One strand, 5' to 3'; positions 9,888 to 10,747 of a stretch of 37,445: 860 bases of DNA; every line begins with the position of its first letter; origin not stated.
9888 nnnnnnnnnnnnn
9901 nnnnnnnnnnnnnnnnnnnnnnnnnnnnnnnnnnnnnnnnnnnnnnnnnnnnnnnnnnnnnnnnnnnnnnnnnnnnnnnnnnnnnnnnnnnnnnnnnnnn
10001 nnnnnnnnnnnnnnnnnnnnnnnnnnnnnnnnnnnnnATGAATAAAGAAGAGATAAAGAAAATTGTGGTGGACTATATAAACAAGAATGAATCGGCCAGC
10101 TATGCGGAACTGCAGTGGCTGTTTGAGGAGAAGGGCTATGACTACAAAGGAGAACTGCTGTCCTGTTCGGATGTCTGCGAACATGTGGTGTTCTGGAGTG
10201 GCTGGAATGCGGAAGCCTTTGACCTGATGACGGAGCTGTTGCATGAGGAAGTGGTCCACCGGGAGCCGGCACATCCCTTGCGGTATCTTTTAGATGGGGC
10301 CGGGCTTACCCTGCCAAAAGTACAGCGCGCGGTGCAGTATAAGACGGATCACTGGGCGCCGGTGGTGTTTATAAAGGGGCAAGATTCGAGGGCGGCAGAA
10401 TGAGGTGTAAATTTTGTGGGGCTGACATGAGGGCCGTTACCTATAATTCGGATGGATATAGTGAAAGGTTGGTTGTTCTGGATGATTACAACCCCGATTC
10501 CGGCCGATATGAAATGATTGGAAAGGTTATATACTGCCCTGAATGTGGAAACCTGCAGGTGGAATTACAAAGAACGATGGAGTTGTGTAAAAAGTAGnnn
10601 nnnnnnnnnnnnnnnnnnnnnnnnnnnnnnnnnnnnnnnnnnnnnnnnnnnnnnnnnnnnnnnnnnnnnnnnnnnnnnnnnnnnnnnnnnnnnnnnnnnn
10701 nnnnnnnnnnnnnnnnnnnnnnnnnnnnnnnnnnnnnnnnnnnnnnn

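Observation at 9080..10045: Phage-encoded sigma-70 family sigma factor with a long C-terminal tail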

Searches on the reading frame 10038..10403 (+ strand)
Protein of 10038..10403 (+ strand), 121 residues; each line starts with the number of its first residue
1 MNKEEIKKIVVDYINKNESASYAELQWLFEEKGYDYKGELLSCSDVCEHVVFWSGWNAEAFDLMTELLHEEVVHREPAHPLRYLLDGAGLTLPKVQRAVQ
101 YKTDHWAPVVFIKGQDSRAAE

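Call 18: search_protein_families(library=pfam, proteins=[window:10038-10403:+], max_evalue=0.01)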
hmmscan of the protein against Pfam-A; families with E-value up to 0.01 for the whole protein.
window:10038-10403:+ (121 aa): 0 families

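Call 63: search_protein_families(library=phrogs, proteins=[window:10038-10403:+], max_evalue=0.01)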
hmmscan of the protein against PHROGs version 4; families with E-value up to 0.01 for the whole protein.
window:10038-10403:+ (121 aa): 1 family
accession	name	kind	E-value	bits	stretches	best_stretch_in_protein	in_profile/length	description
phrog_7134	-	unknown function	8e-30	104.1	1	1-111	1-110/119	-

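Call 67: search_protein_families(library=padloc, proteins=[window:10038-10403:+], max_evalue=0.001)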
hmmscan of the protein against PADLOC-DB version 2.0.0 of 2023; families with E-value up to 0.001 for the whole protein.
window:10038-10403:+ (121 aa): 0 families

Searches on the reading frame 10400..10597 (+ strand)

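Call 17: search_protein_families(library=pfam, proteins=[window:10400-10597:+], max_evalue=0.01)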
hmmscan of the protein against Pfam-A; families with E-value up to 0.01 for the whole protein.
window:10400-10597:+ (65 aa): 3 families
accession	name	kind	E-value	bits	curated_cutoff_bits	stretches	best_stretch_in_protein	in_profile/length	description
PF13408.12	Zn_ribbon_recom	-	0.0047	17.7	25.3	0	1-19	6-22/58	Recombinase zinc beta ribbon domain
PF24463.1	DUF7577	-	0.0077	16.3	28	0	43-50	2-9/27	Domain of unknown function (DUF7577)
PF13240.11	Zn_Ribbon_1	-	0.0099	16.1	25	0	45-51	1-7/23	zinc-ribbon domain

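Call 63: search_protein_families(library=phrogs, proteins=[window:10400-10597:+], max_evalue=0.01)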
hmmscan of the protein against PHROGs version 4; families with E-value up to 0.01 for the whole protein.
window:10400-10597:+ (65 aa): 2 families
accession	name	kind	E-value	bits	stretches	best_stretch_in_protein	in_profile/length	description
phrog_18649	-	unknown function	0.004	18.1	0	3-58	13-60/68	-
phrog_1494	-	unknown function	0.0042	17.3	1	1-51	150-207/226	-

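Call 67: search_protein_families(library=padloc, proteins=[window:10400-10597:+], max_evalue=0.001)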
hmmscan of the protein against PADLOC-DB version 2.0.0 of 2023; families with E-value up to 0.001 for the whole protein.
window:10400-10597:+ (65 aa): 0 families
